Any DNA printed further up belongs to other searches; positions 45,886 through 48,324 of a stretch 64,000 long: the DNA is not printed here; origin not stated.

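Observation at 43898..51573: Ferrosome (fez)-like membrane-organelle gene cluster: CPx-less P-type ATPase with R-rich-motif partners, EcsC, DUF445, PPK2 and DUF5132/DUF2061 proteins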

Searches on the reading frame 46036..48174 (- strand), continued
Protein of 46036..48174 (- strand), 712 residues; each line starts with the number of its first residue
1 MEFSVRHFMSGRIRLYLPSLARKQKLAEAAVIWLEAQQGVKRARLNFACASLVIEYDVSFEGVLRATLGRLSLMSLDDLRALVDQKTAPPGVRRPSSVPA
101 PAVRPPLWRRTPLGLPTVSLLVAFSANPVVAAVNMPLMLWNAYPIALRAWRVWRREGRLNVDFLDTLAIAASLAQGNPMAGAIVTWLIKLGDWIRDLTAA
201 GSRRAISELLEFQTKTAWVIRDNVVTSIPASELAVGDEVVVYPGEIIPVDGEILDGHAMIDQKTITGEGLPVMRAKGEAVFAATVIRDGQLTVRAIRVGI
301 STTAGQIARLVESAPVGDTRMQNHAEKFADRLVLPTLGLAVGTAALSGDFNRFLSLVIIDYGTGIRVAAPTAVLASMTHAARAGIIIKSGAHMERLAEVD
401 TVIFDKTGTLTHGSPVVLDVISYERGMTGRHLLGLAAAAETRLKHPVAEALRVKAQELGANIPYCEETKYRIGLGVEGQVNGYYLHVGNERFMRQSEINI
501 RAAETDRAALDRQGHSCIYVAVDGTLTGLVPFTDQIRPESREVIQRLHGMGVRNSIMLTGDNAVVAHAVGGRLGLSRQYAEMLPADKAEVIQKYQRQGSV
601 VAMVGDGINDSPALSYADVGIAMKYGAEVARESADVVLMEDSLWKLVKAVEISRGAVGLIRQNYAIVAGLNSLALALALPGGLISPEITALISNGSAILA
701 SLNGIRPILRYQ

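Call 37: find_homologous_proteins(query=A1, max_evalue=1e-50)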
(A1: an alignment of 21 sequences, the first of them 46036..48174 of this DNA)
Query A1 (21 sequences) (712 aa, profile of the alignment): 3966 proteins with E <= 1e-50 among 8000 candidates; the best 120 are listed.
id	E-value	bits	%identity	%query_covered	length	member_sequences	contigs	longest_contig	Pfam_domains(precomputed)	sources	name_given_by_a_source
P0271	0.0e+0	1027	45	99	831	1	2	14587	PF00702.33,PF19991.6,PF00122.26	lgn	-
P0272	0.0e+0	1019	45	99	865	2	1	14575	PF00702.33,PF08282.19,PF19991.6,PF00122.26,PF12710.14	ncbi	-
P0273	0.0e+0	1013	44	99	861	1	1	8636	PF00702.33,PF19991.6,PF00122.26,PF12710.14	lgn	-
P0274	5.7e-298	1009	44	99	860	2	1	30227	PF00702.33,PF08282.19,PF19991.6,PF00122.26,PF12710.14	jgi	jgi:Cu2+-exporting ATPase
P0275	1.6e-297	1007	45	99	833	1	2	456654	PF00702.33,PF19991.6,PF00122.26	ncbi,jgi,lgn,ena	jgi:Cu2+-exporting ATPase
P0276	2.0e-297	1007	44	99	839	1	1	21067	PF00702.33,PF08282.19,PF19991.6,PF00122.26,PF12710.14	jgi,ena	-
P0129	2.4e-297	1007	45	99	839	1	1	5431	PF00702.33,PF19991.6,PF00122.26,PF12710.14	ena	-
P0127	6.1e-297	1005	42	100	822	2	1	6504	PF00702.33,PF19991.6,PF00122.26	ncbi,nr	ncbi:MAG: heavy metal translocating P-type ATPase [Desulfobacterales bacterium]|nr:heavy metal trans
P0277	2.3e-295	1000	45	99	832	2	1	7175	PF00702.33,PF19991.6,PF00122.26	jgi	jgi:Cu2+-exporting ATPase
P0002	5.7e-295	999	89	100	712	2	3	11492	PF00702.33,PF08282.19,PF19991.6,PF00122.26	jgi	-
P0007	1.4e-294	997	88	100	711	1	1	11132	PF00702.33,PF08282.19,PF19991.6,PF00122.26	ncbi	-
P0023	3.5e-294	996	87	100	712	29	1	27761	PF00702.33,PF08282.19,PF19991.6,PF00122.26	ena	-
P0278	4.2e-294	996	55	100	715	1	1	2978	PF00702.33,PF08282.19,PF19991.6,PF00122.26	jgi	jgi:Cu2+-exporting ATPase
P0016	4.4e-294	996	87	100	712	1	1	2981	PF00702.33,PF08282.19,PF19991.6,PF00122.26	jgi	jgi:heavy metal translocating P-type ATPase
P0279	5.8e-294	995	56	100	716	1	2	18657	PF00702.33,PF08282.19,PF19991.6,PF00122.26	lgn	-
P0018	5.9e-294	995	87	100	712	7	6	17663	PF00702.33,PF08282.19,PF19991.6,PF00122.26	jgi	jgi:heavy metal translocating P-type ATPase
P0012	1.2e-293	994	87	100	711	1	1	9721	PF00702.33,PF08282.19,PF19991.6,PF00122.26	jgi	jgi:heavy metal translocating P-type ATPase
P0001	1.4e-293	994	91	100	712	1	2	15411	PF00702.33,PF19991.6,PF00122.26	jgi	jgi:P-type Cu2+ transporter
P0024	2.0e-293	994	86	100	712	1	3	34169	PF00702.33,PF08282.19,PF19991.6,PF00122.26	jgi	jgi:heavy metal translocating P-type ATPase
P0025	2.2e-293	993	86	100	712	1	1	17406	PF00702.33,PF08282.19,PF19991.6,PF00122.26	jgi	jgi:heavy metal translocating P-type ATPase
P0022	2.4e-293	993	87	100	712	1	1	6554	PF00702.33,PF08282.19,PF19991.6,PF00122.26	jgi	-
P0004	2.5e-293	993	89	100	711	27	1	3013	PF00702.33,PF08282.19,PF19991.6,PF00122.26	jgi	jgi:P-type Cu2+ transporter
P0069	2.8e-293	993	84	100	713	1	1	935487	PF00702.33,PF19991.6,PF00122.26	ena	-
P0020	2.8e-293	993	87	100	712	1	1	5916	PF00702.33,PF08282.19,PF19991.6,PF00122.26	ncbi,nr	ncbi:MAG TPA: heavy metal translocating P-type ATPase [Xanthobacteraceae bacterium]|nr:heavy metal t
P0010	2.8e-293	993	88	100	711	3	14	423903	PF00702.33,PF08282.19,PF19991.6,PF00122.26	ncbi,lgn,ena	-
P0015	4.0e-293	993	87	100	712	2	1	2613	PF00702.33,PF08282.19,PF19991.6,PF00122.26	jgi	jgi:heavy metal translocating P-type ATPase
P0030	4.5e-293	992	86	100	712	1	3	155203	PF00702.33,PF08282.19,PF19991.6,PF00122.26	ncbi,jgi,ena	jgi:Cu2+-exporting ATPase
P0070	4.9e-293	992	83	100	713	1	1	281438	PF00702.33,PF19991.6,PF00122.26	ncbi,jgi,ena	jgi:Cu2+-exporting ATPase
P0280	7.9e-293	992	44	99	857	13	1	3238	PF00702.33,PF19991.6,PF00122.26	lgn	-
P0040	8.0e-293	992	86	100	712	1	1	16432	PF00702.33,PF08282.19,PF19991.6,PF00122.26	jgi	jgi:P-type Cu2+ transporter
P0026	1.3e-292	991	87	100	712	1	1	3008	PF00702.33,PF19991.6,PF00122.26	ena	-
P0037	1.4e-292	991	85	100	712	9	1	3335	PF00702.33,PF19991.6,PF00122.26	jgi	jgi:heavy metal translocating P-type ATPase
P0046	1.6e-292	991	85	100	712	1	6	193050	PF00702.33,PF08282.19,PF19991.6,PF00122.26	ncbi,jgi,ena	jgi:Cu2+-exporting ATPase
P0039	1.6e-292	991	85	100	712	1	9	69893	PF00702.33,PF19991.6,PF00122.26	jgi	jgi:heavy metal translocating P-type ATPase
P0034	1.7e-292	991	86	100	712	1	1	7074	PF00702.33,PF08282.19,PF19991.6,PF00122.26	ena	-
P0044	1.8e-292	990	86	100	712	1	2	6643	PF00702.33,PF08282.19,PF19991.6,PF00122.26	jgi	jgi:P-type Cu2+ transporter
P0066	1.9e-292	990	83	100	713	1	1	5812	PF00702.33,PF08282.19,PF19991.6,PF00122.26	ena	-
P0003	1.9e-292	990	88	100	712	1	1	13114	PF00702.33,PF08282.19,PF19991.6,PF00122.26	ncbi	-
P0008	2.0e-292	990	88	100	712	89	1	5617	PF00702.33,PF08282.19,PF19991.6,PF00122.26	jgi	jgi:heavy metal translocating P-type ATPase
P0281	2.9e-292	990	43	99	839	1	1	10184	PF00702.33,PF19991.6,PF00122.26,PF12710.14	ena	-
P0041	3.1e-292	990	85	100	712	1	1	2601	PF00702.33,PF08282.19,PF19991.6,PF00122.26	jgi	jgi:heavy metal translocating P-type ATPase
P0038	3.1e-292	990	86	100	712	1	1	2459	PF00702.33,PF08282.19,PF19991.6,PF00122.26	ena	-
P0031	3.4e-292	990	87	100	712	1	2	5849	PF00702.33,PF08282.19,PF19991.6,PF00122.26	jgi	jgi:heavy metal translocating P-type ATPase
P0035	3.5e-292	990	85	100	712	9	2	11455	PF00702.33,PF19991.6,PF00122.26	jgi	jgi:heavy metal translocating P-type ATPase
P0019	3.8e-292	989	88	100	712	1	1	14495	PF00702.33,PF08282.19,PF19991.6,PF00122.26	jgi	jgi:heavy metal translocating P-type ATPase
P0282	3.9e-292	989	43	99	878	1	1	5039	PF00702.33,PF19991.6,PF00122.26,PF12710.14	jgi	jgi:heavy metal translocating P-type ATPase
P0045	4.2e-292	989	85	100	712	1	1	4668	PF00702.33,PF08282.19,PF19991.6,PF00122.26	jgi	jgi:heavy metal translocating P-type ATPase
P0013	5.1e-292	989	87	100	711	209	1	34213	PF00702.33,PF19991.6,PF00122.26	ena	-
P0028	5.3e-292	989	87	100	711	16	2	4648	PF00702.33,PF19991.6,PF00122.26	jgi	jgi:heavy metal translocating P-type ATPase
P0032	5.9e-292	989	86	100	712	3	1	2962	PF00702.33,PF08282.19,PF19991.6,PF00122.26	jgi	jgi:heavy metal translocating P-type ATPase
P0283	6.0e-292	989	42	99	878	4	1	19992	PF00702.33,PF19991.6,PF00122.26,PF12710.14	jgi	-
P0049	6.3e-292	989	85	100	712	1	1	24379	PF00702.33,PF08282.19,PF19991.6,PF00122.26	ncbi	-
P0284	6.4e-292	989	55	100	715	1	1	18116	PF00702.33,PF19991.6,PF00122.26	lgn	-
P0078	8.1e-292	988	83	100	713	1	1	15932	PF00702.33,PF19991.6,PF00122.26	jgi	jgi:heavy metal translocating P-type ATPase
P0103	8.9e-292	988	80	100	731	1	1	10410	PF00702.33,PF19991.6,PF00122.26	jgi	jgi:cation-transporting P-type ATPase C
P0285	1.1e-291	988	80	100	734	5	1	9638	PF00702.33,PF19991.6,PF00122.26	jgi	jgi:heavy metal translocating P-type ATPase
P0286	1.1e-291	988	67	100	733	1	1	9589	PF00702.33,PF19991.6,PF00122.26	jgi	jgi:heavy metal translocating P-type ATPase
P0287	1.2e-291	988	81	100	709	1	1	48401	PF00702.33,PF19991.6,PF00122.26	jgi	jgi:Cu2+-exporting ATPase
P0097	1.2e-291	988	82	100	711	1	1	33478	PF00702.33,PF08282.19,PF19991.6,PF00122.26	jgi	jgi:Cu2+-exporting ATPase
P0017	1.3e-291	988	87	100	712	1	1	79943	PF00702.33,PF08282.19,PF19991.6,PF00122.26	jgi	jgi:heavy metal translocating P-type ATPase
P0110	1.3e-291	988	84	100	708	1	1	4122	PF00702.33,PF08282.19,PF19991.6,PF00122.26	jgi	jgi:heavy metal translocating P-type ATPase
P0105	1.3e-291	988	81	100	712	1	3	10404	PF00702.33,PF19991.6,PF00122.26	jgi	jgi:heavy metal translocating P-type ATPase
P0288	1.3e-291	988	80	100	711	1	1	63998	PF00702.33,PF19991.6,PF00122.26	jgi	jgi:heavy metal translocating P-type ATPase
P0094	1.5e-291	987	83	100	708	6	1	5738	PF00702.33,PF08282.19,PF19991.6,PF00122.26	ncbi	-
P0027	1.9e-291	987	87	100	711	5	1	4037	PF00702.33,PF08282.19,PF19991.6,PF00122.26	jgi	jgi:Cu2+-exporting ATPase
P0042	2.0e-291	987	85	100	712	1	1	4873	PF00702.33,PF19991.6,PF00122.26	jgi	jgi:heavy metal translocating P-type ATPase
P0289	2.0e-291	987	57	100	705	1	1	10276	PF00702.33,PF08282.19,PF19991.6,PF00122.26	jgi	-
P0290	2.0e-291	987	82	100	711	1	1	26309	PF00702.33,PF19991.6,PF00122.26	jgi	jgi:Cu2+-exporting ATPase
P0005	2.1e-291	987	88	100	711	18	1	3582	PF00702.33,PF19991.6,PF00122.26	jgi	-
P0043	2.6e-291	987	86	100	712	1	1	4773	PF00702.33,PF19991.6,PF00122.26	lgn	-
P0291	2.8e-291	987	45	99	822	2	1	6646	PF00702.33,PF19991.6,PF00122.26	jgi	jgi:heavy metal translocating P-type ATPase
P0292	3.0e-291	986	43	100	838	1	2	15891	PF00403.33,PF00702.33,PF19991.6,PF00122.26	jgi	jgi:Cu2+-exporting ATPase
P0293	3.1e-291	986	56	100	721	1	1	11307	PF00702.33,PF08282.19,PF19991.6,PF00122.26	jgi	jgi:Cu2+-exporting ATPase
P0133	3.5e-291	986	43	99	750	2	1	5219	PF00702.33,PF19991.6,PF00122.26,PF12710.14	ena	-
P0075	4.3e-291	986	83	100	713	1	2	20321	PF00702.33,PF19991.6,PF00122.26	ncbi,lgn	-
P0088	5.1e-291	986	83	100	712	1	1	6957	PF00702.33,PF08282.19,PF19991.6,PF00122.26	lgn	-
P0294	6.1e-291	985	67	100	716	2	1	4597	PF00702.33,PF19991.6,PF00122.26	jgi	jgi:heavy metal translocating P-type ATPase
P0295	6.2e-291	985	43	99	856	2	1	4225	PF00702.33,PF08282.19,PF19991.6,PF00122.26,PF12710.14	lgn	-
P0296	6.5e-291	985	79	100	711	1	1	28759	PF00702.33,PF19991.6,PF00122.26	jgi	jgi:Cu2+-exporting ATPase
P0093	7.8e-291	985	82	100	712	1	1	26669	PF00702.33,PF08282.19,PF19991.6,PF00122.26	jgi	jgi:heavy metal translocating P-type ATPase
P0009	7.9e-291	985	87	100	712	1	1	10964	PF00702.33,PF08282.19,PF19991.6,PF00122.26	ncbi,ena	-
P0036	9.1e-291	985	86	100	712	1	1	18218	PF00702.33,PF19991.6,PF00122.26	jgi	jgi:Cu2+-exporting ATPase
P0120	9.2e-291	985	81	100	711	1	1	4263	PF00702.33,PF19991.6,PF00122.26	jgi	jgi:heavy metal translocating P-type ATPase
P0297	1.1e-290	985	66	100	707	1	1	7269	PF00702.33,PF19991.6,PF00122.26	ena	-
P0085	1.3e-290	984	82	100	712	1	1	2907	PF00702.33,PF19991.6,PF00122.26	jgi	jgi:heavy metal translocating P-type ATPase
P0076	1.3e-290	984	83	100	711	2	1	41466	PF00702.33,PF19991.6,PF00122.26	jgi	-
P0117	1.4e-290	984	81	100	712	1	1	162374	PF00702.33,PF19991.6,PF00122.26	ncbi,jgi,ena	jgi:Cu2+-exporting ATPase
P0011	2.1e-290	984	87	100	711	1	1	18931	PF00702.33,PF08282.19,PF19991.6,PF00122.26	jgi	jgi:heavy metal translocating P-type ATPase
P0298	2.2e-290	984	66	100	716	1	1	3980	PF00702.33,PF08282.19,PF19991.6,PF00122.26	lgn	-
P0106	2.6e-290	983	84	100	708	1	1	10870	PF00702.33,PF19991.6,PF00122.26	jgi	jgi:Cu2+-exporting ATPase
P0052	2.8e-290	983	85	100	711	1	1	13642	PF00702.33,PF08282.19,PF19991.6,PF00122.26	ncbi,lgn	ncbi:MAG: heavy metal translocating P-type ATPase [Xanthobacteraceae bacterium]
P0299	3.1e-290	983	81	100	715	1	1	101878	PF00702.33,PF08282.19,PF19991.6,PF00122.26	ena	-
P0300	3.8e-290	983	66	100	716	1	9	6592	PF00702.33,PF08282.19,PF19991.6,PF00122.26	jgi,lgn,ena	jgi:heavy metal translocating P-type ATPase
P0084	3.9e-290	983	82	100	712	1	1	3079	PF00702.33,PF08282.19,PF19991.6,PF00122.26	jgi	jgi:heavy metal translocating P-type ATPase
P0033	3.9e-290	983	86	100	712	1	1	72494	PF00702.33,PF08282.19,PF19991.6,PF00122.26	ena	-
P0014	3.9e-290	983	87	100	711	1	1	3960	PF00702.33,PF08282.19,PF19991.6,PF00122.26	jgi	jgi:P-type Cu2+ transporter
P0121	4.1e-290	983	66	100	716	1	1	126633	PF00702.33,PF19991.6,PF00122.26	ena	-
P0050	4.2e-290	983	85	100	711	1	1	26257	PF00702.33,PF08282.19,PF19991.6,PF00122.26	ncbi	ncbi:MAG: heavy metal translocating P-type ATPase [Xanthobacteraceae bacterium]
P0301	4.6e-290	983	53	100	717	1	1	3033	PF00702.33,PF08282.19,PF19991.6,PF00122.26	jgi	-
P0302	5.3e-290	982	44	100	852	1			PF00403.33,PF00702.33,PF08282.19,PF19991.6,PF00122.26,PF12710.14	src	-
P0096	5.6e-290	982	83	100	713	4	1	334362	PF00702.33,PF19991.6,PF00122.26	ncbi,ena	-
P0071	6.7e-290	982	84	100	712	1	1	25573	PF00702.33,PF08282.19,PF19991.6,PF00122.26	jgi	jgi:heavy metal translocating P-type ATPase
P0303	7.2e-290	982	79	100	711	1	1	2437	PF00702.33,PF19991.6,PF00122.26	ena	-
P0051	8.4e-290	982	85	100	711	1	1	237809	PF00702.33,PF08282.19,PF19991.6,PF00122.26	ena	-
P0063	8.4e-290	982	84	100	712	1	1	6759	PF00702.33,PF19991.6,PF00122.26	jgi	jgi:heavy metal translocating P-type ATPase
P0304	8.6e-290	982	65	100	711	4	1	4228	PF00702.33,PF19991.6,PF00122.26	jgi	-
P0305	8.7e-290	982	81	100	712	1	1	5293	PF00702.33,PF08282.19,PF19991.6,PF00122.26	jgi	jgi:heavy metal translocating P-type ATPase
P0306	9.6e-290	981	44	99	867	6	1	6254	PF00702.33,PF19991.6,PF00122.26,PF12710.14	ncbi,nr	ncbi:MAG: ATPase [Nitrospirales bacterium]|nr:MAG: ATPase [Nitrospirales bacterium]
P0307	9.7e-290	981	65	100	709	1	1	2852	PF00702.33,PF19991.6,PF00122.26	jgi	jgi:heavy metal translocating P-type ATPase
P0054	9.9e-290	981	85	100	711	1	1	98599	PF00702.33,PF08282.19,PF19991.6,PF00122.26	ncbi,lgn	-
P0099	1.1e-289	981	82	100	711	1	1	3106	PF00702.33,PF08282.19,PF19991.6,PF00122.26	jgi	-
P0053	1.2e-289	981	85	100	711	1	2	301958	PF00702.33,PF08282.19,PF19991.6,PF00122.26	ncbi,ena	ncbi:MAG: heavy metal translocating P-type ATPase [Xanthobacteraceae bacterium]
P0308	1.3e-289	981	80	100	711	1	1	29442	PF00702.33,PF19991.6,PF00122.26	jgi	jgi:Cu2+-exporting ATPase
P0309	1.4e-289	981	56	100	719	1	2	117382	PF00702.33,PF08282.19,PF19991.6,PF00122.26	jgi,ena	-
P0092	1.5e-289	981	83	100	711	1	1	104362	PF00702.33,PF08282.19,PF19991.6,PF00122.26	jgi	jgi:heavy metal translocating P-type ATPase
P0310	1.6e-289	981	71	100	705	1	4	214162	PF00702.33,PF08282.19,PF19991.6,PF00122.26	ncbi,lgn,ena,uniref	ncbi:heavy metal translocating P-type ATPase [Bradyrhizobium sp. 2TAF24]|uniref:heavy metal transloc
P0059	2.1e-289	980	85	100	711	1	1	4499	PF00702.33,PF08282.19,PF19991.6,PF00122.26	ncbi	-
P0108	2.2e-289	980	82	100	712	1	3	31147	PF00702.33,PF19991.6,PF00122.26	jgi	jgi:heavy metal translocating P-type ATPase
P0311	2.3e-289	980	67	100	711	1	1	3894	PF00702.33,PF08282.19,PF19279.5,PF19991.6,PF00122.26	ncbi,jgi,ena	jgi:Cu2+-exporting ATPase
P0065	2.5e-289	980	84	100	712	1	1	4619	PF00702.33,PF19991.6,PF00122.26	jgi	jgi:heavy metal translocating P-type ATPase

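Call 38: find_encoding_contigs(protein=P0310, flank=9000, max_places=1)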
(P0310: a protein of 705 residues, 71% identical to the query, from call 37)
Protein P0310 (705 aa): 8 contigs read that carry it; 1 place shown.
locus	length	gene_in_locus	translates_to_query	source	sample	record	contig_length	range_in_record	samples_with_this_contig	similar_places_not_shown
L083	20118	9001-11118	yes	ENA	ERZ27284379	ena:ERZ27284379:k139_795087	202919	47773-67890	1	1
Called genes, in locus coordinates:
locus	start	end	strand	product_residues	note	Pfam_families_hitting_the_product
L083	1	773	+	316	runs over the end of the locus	PF00248:Aldo_ket_red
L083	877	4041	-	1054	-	PF00873:ACR_tran, PF03176:MMPL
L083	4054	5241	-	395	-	PF25954:Beta-barrel_RND_2 (faint), PF25917:BSH_RND, PF25876:HH_MFP_RND (weak), PF25944:Beta-barrel_RND, PF25967:RND-MFP_C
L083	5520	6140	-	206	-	PF00440:TetR_N, PF17937:TetR_C_28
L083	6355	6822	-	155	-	-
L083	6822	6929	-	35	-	-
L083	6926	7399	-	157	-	PF04073:tRNA_edit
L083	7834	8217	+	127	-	-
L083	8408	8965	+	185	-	PF19991:HMA_2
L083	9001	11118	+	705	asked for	PF19991:HMA_2 (weak), PF00122:E1-E2_ATPase, PF00702:Hydrolase, PF08282:Hydrolase_3 (faint)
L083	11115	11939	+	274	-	PF12787:EcsC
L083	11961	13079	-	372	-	-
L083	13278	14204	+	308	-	PF03976:PPK2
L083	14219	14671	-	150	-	PF00583:Acetyltransf_1, PF13673:Acetyltransf_10 (weak), PF13508:Acetyltransf_7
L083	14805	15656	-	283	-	PF00903:Glyoxalase, PF13468:Glyoxalase_3, PF13669:Glyoxalase_4 (weak), PF00903:Glyoxalase (weak), PF13669:Glyoxalase_4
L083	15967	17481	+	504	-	PF00501:AMP-binding, PF13193:AMP-binding_C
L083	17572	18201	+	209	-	PF02979:NHase_alpha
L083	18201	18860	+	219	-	PF21006:NHase_beta_N, PF02211:NHase_beta_C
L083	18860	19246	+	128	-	PF21006:NHase_beta_N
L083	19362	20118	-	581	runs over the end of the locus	PF00501:AMP-binding, PF13193:AMP-binding_C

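Call 39: find_encoding_contigs(protein=P0121, flank=9000, max_places=1)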
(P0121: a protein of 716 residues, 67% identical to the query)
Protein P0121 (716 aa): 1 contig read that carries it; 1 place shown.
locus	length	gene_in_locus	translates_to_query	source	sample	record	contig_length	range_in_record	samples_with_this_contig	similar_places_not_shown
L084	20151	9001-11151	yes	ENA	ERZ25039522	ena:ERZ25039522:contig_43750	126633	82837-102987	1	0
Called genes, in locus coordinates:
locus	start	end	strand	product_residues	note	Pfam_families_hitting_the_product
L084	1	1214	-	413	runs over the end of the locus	PF07690:MFS_1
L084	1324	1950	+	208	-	PF00126:HTH_1, PF03466:LysR_substrate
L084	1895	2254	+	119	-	PF03466:LysR_substrate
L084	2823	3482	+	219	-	PF00437:T2SSE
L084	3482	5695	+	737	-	PF13384:HTH_23 (weak), PF13551:HTH_29 (weak), PF00665:rve, PF22483:Mu-transpos_C_2, PF01695:IstB_IS21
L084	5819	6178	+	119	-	PF00437:T2SSE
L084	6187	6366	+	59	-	PF05598:DUF772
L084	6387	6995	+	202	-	-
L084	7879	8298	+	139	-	PF17195:DUF5132 (weak)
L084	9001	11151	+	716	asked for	PF19991:HMA_2, PF00122:E1-E2_ATPase, PF00702:Hydrolase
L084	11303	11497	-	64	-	-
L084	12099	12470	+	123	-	-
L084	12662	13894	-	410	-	-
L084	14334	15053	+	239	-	PF01609:DDE_Tnp_1 (weak)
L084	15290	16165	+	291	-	PF11999:Ice_binding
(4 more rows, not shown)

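Call 40: find_encoding_contigs(protein=P0309, flank=9000, max_places=1)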
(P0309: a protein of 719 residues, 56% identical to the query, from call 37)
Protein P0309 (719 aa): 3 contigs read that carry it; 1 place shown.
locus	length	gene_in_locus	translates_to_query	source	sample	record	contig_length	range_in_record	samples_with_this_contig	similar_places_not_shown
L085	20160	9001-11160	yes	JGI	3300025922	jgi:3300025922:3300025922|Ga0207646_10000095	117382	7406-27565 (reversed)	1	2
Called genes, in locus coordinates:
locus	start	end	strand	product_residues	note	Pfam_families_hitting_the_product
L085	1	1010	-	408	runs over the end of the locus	PF06689:zf-C4_ClpX, PF00493:MCM, PF05496:RuvB_N (weak), PF01078:Mg_chelatase (faint), PF00004:AAA, PF07724:AAA_2, PF07728:AAA_5 (weak), PF10431:ClpB_D2-small, +2 more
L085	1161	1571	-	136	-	PF06689:zf-C4_ClpX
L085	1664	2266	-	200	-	PF00574:CLP_protease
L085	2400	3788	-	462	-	PF05697:Trigger_N, PF00254:FKBP_C (weak), PF05698:Trigger_C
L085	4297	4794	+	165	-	PF13302:Acetyltransf_3, PF13420:Acetyltransf_4, PF00583:Acetyltransf_1, PF13508:Acetyltransf_7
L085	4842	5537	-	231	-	PF00072:Response_reg, PF00486:Trans_reg_C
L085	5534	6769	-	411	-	PF13493:DUF4118, PF00512:HisKA, PF02518:HATPase_c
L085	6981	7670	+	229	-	-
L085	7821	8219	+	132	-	PF17195:DUF5132 (weak)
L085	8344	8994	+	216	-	PF19991:HMA_2, PF00403:HMA (weak)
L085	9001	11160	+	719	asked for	PF19991:HMA_2, PF00122:E1-E2_ATPase, PF00702:Hydrolase, PF08282:Hydrolase_3 (weak)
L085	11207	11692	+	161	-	PF14235:DUF4337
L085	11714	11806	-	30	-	-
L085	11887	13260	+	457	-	PF00149:Metallophos (weak)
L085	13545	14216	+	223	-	PF13517:FG-GAP_3 (faint)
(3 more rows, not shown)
